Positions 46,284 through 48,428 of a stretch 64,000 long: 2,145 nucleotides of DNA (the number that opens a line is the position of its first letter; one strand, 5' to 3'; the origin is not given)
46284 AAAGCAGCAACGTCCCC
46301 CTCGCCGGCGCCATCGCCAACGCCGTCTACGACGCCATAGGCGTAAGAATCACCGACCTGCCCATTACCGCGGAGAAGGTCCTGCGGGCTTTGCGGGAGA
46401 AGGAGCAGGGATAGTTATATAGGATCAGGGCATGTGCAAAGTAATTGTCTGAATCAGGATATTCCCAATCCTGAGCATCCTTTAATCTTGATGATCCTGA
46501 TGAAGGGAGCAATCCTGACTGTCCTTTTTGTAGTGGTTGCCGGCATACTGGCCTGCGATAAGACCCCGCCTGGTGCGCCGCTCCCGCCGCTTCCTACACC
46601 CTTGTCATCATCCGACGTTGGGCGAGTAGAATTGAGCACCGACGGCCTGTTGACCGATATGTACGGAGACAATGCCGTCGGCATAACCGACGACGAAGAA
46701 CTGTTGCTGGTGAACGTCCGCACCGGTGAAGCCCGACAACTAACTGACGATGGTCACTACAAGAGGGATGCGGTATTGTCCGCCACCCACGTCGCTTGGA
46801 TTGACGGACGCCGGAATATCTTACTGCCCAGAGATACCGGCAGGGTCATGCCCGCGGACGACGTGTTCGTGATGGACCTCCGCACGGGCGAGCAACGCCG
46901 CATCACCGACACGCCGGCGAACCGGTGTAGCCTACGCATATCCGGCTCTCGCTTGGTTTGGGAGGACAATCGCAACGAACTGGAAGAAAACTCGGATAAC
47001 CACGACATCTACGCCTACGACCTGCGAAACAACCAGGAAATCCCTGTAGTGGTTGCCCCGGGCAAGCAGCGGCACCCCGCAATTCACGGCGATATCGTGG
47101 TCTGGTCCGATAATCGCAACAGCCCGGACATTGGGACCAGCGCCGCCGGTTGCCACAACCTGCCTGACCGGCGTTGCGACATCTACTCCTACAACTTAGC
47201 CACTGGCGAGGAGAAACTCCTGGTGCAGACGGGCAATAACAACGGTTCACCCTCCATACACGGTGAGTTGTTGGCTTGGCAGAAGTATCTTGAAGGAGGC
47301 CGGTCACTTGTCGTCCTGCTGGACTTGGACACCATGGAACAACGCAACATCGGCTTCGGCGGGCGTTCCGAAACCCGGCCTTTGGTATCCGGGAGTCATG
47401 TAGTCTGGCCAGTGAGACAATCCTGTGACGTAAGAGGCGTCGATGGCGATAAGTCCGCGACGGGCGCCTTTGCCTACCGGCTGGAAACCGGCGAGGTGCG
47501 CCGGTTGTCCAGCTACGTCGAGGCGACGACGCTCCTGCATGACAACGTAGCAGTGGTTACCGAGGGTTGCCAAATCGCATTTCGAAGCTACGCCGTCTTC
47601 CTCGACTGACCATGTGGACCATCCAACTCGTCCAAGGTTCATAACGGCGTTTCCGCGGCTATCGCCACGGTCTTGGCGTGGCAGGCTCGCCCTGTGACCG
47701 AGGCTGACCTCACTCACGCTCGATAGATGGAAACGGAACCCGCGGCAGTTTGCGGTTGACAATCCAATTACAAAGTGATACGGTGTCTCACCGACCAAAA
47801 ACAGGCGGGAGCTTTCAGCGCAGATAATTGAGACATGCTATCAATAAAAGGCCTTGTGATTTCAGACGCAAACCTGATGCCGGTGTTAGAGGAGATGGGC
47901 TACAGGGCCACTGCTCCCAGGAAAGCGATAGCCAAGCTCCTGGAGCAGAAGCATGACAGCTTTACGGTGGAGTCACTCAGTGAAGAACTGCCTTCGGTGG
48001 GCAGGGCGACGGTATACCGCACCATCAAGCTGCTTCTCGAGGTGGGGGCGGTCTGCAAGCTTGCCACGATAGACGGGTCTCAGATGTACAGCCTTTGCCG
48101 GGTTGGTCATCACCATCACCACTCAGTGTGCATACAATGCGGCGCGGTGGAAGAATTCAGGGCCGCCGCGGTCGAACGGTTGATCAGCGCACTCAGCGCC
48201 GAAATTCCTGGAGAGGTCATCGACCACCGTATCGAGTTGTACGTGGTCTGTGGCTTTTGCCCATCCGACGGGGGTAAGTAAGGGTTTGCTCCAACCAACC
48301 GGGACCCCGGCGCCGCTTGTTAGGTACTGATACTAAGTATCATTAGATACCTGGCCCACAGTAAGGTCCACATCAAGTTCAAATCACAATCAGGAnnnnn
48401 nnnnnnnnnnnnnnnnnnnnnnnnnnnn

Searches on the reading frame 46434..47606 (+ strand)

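Call 3: search_protein_families(library=pfam, proteins=[window:46434-47606:+], max_evalue=0.01)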
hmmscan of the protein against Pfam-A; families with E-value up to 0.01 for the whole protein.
window:46434-47606:+ (391 aa): 0 families

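Call 4: search_protein_families(library=ncbifam, proteins=[window:46434-47606:+], max_evalue=0.01)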
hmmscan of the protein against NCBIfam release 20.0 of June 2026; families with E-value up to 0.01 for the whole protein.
window:46434-47606:+ (391 aa): 3 families
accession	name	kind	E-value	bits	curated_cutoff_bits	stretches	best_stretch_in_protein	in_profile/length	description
TIGR04275.1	beta_prop_Msarc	repeat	1.3e-24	85.7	85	2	202-233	1-33/40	beta-propeller repeat protein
TIGR02800.1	propeller_TolB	equivalog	4.5e-05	22.6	343.15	0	246-314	213-282/418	Tol-Pal system beta propeller repeat protein TolB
NF002183.0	PRK01029.1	equivalog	0.0014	17.7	405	0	230-309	335-413/429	Tol-Pal system protein TolB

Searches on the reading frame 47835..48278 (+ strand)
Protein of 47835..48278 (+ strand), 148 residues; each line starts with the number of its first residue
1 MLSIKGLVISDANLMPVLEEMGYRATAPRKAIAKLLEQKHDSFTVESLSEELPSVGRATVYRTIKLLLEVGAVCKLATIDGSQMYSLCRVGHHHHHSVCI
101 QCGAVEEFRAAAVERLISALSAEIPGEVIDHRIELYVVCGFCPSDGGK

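Call 3: search_protein_families(library=pfam, proteins=[window:47835-48278:+], max_evalue=0.01)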
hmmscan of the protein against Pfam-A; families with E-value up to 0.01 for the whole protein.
window:47835-48278:+ (148 aa): 3 families
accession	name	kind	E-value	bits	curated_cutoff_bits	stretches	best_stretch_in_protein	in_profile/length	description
PF01475.25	FUR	-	1.5e-24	86.9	23.1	1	20-136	1-121/121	Ferric uptake regulator family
PF08279.18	HTH_11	-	4.2e-05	23.8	25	1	30-79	3-46/55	HTH domain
PF12840.13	HTH_20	-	0.0018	18.6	27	1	29-73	6-48/51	Helix-turn-helix domain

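Call 4: search_protein_families(library=ncbifam, proteins=[window:47835-48278:+], max_evalue=0.01)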
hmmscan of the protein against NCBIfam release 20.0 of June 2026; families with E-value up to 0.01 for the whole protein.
window:47835-48278:+ (148 aa): 10 families
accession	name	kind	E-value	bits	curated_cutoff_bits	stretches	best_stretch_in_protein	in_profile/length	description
NF051892.1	TransRegFurBacil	equivalog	3.7e-21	75.7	220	1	18-143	12-144/149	ferric iron uptake transcriptional regulator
NF052545.1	TransRegPerRClab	equivalog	2.5e-13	50.2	180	1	14-143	4-135/138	transcriptional regulator PerR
NF051891.1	TransRegFurHelico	equivalog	4.8e-13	49.3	200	1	25-143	25-146/148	ferric iron uptake transcriptional regulator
NF006999.0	PRK09462.1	equivalog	2.7e-12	46.5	146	1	18-139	8-133/148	ferric iron uptake transcriptional regulator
NF008646.0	PRK11639.1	equivalog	2.4e-09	37.1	167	1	24-142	23-146/171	zinc uptake transcriptional repressor Zur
NF047462.1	FUR_perox_PerRA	exception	1.1e-08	35.6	200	1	17-105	11-101/142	peroxide-responsive transcriptional repressor PerRA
NF045678.1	TransRegIrrA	equivalog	1.9e-08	34.3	150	1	15-97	10-96/138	iron response transcriptional regulator IrrA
NF047406.1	TransRegPerRTherm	equivalog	3.6e-08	33.7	200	1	24-142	5-125/130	manganese-dependent transcriptional regulator PerR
NF045677.1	FeRespRegIrr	equivalog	1.5e-07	31.5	170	1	17-97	3-87/127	Fur family transcriptional regulator Irr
NF053606.1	Sta1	subfamily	0.0033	17.5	80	1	32-75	25-66/100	Sta1 family transcriptional regulator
